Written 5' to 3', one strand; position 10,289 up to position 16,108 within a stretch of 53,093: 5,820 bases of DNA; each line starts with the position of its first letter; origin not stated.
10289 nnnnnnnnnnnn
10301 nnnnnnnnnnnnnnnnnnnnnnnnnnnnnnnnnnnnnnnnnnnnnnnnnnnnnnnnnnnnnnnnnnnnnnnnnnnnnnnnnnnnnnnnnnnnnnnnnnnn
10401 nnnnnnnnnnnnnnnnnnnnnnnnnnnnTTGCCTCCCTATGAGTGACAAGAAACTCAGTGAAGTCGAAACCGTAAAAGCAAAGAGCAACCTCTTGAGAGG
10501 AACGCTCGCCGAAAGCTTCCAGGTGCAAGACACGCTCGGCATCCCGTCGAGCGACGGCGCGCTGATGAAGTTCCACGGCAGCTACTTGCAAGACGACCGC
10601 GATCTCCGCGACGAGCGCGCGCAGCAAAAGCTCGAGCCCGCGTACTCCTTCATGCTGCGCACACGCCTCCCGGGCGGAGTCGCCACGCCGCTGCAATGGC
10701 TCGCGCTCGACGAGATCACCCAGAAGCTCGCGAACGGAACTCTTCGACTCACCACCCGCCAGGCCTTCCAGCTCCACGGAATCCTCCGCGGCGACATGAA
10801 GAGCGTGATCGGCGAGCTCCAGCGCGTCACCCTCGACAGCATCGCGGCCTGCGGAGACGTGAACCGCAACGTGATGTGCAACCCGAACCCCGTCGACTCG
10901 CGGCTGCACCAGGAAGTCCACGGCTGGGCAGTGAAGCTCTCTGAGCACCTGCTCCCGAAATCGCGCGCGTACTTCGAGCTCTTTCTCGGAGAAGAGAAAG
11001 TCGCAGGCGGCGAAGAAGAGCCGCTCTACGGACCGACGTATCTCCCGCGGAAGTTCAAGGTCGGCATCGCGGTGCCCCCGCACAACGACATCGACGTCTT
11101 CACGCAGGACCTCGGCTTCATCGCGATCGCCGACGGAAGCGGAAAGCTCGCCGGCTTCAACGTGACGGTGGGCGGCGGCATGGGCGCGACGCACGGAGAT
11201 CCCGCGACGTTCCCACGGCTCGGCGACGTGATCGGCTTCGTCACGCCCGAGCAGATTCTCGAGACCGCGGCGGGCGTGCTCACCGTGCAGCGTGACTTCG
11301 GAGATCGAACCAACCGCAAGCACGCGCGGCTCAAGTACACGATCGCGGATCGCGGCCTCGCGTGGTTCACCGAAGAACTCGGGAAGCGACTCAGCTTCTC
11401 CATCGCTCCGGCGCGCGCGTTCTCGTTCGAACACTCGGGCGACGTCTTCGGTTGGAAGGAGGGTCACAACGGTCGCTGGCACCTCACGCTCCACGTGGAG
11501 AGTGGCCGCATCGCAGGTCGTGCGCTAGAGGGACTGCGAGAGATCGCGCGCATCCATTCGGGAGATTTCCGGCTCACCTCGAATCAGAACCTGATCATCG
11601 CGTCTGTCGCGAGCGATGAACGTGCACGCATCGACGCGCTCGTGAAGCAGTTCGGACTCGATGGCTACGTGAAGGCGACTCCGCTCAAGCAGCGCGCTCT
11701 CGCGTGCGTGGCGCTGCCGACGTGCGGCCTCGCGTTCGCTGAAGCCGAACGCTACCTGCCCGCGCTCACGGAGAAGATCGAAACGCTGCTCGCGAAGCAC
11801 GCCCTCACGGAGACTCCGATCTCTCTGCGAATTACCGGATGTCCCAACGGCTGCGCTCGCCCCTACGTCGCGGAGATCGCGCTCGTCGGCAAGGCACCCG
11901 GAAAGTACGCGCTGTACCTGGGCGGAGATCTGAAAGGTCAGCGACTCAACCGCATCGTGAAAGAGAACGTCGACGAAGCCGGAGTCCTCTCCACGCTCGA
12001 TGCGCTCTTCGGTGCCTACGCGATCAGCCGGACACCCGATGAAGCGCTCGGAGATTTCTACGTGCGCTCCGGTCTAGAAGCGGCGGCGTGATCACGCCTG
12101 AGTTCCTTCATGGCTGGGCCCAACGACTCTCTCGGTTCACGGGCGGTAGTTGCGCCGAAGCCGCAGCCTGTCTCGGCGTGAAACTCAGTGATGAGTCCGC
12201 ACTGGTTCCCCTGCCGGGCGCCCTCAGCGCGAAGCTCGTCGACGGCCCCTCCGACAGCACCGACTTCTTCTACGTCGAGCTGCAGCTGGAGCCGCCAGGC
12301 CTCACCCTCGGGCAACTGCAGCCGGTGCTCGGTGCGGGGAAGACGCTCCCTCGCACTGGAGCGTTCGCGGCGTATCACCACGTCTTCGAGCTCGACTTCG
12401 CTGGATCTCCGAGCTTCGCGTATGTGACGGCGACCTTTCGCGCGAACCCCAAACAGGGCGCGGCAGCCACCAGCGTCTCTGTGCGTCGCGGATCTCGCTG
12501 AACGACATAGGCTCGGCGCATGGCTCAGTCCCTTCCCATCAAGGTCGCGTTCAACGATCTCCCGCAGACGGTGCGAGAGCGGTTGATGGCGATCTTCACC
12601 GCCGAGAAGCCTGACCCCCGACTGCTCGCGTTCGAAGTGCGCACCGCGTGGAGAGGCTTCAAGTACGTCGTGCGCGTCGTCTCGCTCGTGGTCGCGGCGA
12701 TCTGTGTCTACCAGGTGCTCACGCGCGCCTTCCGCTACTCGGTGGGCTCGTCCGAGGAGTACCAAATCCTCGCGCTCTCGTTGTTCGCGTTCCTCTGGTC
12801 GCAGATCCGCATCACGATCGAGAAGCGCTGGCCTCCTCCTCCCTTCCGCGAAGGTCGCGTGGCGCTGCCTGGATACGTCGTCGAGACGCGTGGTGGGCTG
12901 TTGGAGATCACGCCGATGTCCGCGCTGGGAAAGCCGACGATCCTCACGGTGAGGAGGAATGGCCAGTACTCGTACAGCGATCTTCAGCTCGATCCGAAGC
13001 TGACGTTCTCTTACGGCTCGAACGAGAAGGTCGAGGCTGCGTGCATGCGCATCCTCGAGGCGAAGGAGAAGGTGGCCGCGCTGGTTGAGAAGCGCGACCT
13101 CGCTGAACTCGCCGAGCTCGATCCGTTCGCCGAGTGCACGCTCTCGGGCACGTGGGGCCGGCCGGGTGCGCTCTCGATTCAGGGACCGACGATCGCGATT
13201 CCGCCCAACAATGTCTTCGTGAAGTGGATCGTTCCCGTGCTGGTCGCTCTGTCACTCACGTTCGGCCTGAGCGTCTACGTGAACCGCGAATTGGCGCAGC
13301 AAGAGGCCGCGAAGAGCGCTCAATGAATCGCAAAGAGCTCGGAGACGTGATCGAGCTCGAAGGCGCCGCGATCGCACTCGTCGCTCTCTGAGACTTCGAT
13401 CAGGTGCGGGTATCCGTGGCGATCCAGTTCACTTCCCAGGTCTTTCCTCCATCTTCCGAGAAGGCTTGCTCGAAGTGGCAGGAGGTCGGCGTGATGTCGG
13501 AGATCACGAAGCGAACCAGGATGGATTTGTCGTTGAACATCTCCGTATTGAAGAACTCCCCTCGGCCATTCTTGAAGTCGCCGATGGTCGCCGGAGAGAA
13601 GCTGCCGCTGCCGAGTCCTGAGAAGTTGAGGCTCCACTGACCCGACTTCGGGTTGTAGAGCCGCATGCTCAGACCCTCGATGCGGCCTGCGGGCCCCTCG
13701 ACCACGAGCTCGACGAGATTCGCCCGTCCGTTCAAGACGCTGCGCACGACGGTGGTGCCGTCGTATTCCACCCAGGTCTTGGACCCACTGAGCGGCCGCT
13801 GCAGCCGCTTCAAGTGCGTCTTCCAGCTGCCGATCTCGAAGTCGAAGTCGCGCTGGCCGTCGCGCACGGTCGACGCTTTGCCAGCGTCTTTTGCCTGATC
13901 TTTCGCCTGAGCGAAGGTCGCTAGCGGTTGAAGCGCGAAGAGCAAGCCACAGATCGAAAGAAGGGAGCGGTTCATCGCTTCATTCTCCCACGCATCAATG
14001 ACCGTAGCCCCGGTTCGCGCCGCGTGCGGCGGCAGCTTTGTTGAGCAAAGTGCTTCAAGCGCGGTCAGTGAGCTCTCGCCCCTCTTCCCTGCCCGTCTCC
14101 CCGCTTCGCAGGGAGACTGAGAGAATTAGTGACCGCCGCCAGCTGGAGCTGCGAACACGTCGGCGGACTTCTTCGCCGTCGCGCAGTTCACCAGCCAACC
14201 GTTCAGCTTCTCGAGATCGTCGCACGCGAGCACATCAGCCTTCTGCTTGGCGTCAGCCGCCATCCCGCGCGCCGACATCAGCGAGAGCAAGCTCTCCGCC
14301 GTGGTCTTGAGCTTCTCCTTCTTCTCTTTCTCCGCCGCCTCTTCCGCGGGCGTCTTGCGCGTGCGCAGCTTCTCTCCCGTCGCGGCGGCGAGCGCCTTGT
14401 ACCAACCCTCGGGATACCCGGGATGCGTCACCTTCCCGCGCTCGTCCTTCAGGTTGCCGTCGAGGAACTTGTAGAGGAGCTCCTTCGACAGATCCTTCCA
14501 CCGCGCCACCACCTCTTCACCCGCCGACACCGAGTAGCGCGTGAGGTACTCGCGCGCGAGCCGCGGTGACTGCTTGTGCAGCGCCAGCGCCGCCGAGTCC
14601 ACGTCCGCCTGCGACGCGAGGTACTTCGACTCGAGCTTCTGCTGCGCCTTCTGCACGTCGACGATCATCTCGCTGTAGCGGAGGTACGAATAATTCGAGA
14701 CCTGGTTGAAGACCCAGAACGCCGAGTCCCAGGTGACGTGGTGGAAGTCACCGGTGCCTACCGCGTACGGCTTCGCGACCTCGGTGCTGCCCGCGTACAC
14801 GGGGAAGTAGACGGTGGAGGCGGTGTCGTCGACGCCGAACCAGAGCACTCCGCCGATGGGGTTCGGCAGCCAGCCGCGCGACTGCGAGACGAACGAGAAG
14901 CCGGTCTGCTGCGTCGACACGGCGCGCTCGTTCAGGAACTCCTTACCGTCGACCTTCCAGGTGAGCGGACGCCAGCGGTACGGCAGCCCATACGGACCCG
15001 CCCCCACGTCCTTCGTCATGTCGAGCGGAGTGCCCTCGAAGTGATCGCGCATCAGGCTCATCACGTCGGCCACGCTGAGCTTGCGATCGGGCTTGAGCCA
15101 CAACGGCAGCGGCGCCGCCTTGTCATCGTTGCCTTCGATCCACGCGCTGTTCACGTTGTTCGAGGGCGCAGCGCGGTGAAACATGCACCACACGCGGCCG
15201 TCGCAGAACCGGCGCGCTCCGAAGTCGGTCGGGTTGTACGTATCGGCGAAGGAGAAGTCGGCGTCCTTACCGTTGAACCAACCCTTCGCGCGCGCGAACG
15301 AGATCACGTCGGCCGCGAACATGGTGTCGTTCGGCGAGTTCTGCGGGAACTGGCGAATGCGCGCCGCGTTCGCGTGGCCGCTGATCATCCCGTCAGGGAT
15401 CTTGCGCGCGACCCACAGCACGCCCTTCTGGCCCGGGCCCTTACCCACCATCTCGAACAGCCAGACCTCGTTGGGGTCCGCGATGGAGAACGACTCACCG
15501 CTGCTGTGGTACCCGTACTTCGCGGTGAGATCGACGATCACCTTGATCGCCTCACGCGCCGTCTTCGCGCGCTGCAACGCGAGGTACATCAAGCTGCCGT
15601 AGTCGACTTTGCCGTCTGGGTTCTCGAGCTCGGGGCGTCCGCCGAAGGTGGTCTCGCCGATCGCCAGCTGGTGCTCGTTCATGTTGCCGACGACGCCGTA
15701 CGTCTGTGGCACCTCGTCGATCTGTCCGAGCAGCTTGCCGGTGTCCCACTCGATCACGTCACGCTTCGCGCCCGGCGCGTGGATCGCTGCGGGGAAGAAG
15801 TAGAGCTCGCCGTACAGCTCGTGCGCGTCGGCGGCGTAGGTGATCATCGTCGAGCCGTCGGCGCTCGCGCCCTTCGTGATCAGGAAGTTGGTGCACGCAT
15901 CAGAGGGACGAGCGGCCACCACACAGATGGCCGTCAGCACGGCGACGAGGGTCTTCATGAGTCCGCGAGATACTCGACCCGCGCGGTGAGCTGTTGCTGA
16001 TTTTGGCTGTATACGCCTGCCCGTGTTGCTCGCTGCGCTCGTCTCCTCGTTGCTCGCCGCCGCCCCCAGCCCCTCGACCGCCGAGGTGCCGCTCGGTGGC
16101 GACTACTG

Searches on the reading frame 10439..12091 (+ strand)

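Call 12: search_protein_families(library=pfam, proteins=[window:10439-12091:+], max_evalue=0.0001)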
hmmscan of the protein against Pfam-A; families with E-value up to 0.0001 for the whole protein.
window:10439-12091:+ (550 aa): 2 families
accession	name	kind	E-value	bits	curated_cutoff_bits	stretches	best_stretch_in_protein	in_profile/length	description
PF01077.27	NIR_SIR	-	1.9e-41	141.6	27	1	168-319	7-155/158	Nitrite and sulphite reductase 4Fe-4S domain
PF03460.22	NIR_SIR_ferr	-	1.5e-29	101.9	24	2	69-129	7-68/69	Nitrite/Sulfite reductase ferredoxin-like half domain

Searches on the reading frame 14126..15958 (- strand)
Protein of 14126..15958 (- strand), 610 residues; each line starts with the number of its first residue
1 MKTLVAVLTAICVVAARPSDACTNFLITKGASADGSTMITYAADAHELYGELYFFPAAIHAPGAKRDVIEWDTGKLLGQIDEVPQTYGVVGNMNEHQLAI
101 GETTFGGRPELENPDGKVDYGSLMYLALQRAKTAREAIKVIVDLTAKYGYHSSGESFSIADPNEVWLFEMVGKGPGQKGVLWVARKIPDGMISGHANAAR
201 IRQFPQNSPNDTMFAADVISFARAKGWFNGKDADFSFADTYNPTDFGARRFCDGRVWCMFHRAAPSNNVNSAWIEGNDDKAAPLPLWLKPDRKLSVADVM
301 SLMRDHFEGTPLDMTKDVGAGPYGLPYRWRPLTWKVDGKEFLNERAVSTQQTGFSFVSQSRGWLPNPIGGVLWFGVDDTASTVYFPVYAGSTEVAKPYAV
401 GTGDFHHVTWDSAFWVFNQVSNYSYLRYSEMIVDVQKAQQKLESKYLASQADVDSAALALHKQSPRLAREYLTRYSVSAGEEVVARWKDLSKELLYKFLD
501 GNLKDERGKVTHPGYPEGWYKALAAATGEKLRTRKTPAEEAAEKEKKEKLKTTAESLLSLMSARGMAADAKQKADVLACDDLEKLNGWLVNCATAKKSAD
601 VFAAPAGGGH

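Call 13: search_protein_families(library=pfam, proteins=[window:14126-15958:-], max_evalue=0.0001)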
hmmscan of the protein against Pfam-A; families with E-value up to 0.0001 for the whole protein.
window:14126-15958:- (610 aa): 1 family
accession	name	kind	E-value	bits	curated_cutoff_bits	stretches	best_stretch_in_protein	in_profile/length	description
PF03577.20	Peptidase_C69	-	2.1e-79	267.8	23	1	78-440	76-401/402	Peptidase family C69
